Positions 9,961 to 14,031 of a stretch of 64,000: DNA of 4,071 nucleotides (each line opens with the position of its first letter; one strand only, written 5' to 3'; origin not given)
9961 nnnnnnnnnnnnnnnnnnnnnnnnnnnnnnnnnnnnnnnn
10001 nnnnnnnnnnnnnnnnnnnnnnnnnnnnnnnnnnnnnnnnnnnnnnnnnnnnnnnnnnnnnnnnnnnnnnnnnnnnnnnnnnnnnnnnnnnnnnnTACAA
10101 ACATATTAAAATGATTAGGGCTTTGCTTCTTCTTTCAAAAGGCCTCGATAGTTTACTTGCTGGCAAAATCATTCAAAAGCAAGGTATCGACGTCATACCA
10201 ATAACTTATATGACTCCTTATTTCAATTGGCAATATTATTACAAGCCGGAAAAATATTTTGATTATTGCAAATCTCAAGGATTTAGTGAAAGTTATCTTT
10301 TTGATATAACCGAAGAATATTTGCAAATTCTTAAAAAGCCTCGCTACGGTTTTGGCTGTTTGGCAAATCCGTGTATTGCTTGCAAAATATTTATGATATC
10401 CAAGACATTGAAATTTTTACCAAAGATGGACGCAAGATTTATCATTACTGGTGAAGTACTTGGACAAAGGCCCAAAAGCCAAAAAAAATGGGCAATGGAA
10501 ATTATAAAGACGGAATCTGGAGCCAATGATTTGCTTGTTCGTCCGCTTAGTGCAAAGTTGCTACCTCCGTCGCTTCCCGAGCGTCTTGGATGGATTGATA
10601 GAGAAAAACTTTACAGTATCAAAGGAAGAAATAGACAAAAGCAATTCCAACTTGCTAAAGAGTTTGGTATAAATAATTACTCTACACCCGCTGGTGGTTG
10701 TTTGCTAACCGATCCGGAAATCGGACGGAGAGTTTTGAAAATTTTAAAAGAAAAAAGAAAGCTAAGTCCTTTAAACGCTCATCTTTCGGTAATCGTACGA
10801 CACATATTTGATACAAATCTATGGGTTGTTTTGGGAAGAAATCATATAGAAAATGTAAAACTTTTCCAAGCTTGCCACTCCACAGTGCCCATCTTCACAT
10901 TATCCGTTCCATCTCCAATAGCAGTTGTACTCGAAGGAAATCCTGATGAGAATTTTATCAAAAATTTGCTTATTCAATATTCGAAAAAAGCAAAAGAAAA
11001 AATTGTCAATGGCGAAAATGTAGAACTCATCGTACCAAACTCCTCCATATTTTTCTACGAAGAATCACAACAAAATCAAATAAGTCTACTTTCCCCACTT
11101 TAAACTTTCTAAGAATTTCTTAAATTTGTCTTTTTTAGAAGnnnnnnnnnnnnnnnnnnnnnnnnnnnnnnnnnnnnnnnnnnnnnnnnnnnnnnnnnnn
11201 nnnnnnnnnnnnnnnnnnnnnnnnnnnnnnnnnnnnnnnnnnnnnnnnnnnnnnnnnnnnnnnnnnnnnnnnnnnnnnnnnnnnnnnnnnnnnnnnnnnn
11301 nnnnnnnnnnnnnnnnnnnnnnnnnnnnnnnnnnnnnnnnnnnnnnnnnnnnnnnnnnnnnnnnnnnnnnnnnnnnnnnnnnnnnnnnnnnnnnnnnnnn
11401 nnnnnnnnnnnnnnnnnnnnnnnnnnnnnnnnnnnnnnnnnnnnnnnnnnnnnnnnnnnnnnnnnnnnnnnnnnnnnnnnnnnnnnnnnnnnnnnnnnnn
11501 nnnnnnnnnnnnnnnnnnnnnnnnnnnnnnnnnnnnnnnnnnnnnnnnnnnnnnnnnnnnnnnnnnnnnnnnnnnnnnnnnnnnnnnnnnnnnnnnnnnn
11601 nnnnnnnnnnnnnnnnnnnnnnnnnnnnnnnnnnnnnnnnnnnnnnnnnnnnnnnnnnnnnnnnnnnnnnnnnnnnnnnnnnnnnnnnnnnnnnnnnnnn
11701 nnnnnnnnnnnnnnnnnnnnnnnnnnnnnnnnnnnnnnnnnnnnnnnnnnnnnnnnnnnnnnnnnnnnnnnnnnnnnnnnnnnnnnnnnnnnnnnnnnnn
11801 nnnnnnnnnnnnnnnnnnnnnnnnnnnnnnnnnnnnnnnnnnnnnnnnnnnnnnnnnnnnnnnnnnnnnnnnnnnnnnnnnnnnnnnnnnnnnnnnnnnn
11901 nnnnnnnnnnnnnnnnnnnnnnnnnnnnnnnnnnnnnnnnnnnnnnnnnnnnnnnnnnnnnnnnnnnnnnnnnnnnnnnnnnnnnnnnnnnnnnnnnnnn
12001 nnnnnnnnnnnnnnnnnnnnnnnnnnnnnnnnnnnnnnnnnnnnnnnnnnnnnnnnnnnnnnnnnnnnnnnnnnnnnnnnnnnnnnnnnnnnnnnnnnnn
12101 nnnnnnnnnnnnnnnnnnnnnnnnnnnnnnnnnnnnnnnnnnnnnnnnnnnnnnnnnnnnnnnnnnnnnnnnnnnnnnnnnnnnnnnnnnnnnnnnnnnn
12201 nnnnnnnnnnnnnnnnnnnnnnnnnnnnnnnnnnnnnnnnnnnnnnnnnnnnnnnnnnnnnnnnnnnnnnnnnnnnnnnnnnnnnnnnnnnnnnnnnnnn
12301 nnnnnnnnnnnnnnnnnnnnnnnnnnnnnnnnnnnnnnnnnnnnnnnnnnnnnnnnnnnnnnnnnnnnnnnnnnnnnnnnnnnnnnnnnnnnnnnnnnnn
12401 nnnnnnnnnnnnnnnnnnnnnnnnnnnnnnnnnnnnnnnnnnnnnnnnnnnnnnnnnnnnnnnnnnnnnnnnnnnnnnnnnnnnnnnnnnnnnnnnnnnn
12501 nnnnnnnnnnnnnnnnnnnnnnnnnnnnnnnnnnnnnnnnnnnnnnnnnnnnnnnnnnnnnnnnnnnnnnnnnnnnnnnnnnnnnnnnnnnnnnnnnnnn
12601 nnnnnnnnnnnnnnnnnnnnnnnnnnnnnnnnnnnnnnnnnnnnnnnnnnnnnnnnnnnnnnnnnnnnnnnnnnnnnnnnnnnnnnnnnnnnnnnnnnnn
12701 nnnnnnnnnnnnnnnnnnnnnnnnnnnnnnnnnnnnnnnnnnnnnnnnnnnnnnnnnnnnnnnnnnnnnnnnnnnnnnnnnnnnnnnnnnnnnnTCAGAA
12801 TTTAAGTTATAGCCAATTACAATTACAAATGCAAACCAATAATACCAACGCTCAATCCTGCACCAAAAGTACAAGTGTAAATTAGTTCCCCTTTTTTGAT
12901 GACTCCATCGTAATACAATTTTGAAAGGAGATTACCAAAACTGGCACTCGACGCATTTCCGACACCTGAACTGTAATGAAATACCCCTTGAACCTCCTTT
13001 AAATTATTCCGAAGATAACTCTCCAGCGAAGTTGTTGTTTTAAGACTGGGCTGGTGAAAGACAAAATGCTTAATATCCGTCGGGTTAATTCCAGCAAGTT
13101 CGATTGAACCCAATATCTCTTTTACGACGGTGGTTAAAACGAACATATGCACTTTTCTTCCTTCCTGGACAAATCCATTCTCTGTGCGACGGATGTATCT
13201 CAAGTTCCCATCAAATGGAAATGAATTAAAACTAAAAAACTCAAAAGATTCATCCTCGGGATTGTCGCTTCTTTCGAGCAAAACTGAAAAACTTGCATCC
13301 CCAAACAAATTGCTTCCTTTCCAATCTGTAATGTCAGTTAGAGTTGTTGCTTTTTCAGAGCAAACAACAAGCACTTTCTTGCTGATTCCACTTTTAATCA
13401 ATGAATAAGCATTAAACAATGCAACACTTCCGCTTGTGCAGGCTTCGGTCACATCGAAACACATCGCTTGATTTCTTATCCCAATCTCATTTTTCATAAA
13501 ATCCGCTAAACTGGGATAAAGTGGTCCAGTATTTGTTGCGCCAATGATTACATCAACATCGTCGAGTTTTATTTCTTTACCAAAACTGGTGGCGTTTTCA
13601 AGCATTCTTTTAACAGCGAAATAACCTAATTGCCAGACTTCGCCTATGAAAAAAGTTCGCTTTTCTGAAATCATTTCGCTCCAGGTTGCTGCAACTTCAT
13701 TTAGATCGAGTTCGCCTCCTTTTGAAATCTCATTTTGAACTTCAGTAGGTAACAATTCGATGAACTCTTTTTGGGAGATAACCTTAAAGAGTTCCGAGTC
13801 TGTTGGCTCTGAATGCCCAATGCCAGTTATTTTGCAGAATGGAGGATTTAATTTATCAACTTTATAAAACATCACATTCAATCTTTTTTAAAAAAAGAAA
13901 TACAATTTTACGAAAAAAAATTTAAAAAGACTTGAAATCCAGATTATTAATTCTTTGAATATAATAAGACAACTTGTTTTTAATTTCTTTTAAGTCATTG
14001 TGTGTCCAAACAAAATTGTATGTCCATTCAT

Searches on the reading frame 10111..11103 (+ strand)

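Call 33: search_protein_families(library=pfam, proteins=[window:10111-11103:+], max_evalue=0.0001)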
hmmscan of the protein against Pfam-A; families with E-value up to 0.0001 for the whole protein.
window:10111-11103:+ (330 aa): 1 family
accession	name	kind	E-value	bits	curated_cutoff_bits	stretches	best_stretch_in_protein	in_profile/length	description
PF02568.20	ThiI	-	6.5e-05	23.1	20.5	0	3-146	5-144/197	Thiamine biosynthesis protein (ThiI)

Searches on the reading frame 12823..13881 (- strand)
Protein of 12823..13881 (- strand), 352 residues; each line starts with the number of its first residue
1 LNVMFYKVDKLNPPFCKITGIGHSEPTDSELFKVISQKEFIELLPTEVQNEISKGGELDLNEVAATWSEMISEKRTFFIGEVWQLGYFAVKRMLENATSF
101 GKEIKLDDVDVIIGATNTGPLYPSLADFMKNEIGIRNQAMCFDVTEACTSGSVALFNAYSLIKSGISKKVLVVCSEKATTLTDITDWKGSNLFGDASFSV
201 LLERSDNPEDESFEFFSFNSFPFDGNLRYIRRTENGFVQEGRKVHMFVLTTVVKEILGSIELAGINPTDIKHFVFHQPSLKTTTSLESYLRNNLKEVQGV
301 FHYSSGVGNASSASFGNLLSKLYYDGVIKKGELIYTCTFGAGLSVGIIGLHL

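Call 33: search_protein_families(library=pfam, proteins=[window:12823-13881:-], max_evalue=0.0001)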
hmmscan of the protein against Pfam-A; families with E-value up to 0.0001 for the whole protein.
window:12823-13881:- (352 aa): 3 families
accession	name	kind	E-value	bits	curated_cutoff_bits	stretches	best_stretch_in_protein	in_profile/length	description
PF08545.16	ACP_syn_III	-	1.5e-15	57.2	24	1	142-211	1-70/80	3-Oxoacyl-[acyl-carrier-protein (ACP)] synthase III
PF08541.16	ACP_syn_III_C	-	9.3e-13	48.6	26.6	1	261-348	2-86/90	3-Oxoacyl-[acyl-carrier-protein (ACP)] synthase III C terminal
PF00108.29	Thiolase_N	-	4.4e-05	23.4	26.4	1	83-181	24-118/260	Thiolase, N-terminal domain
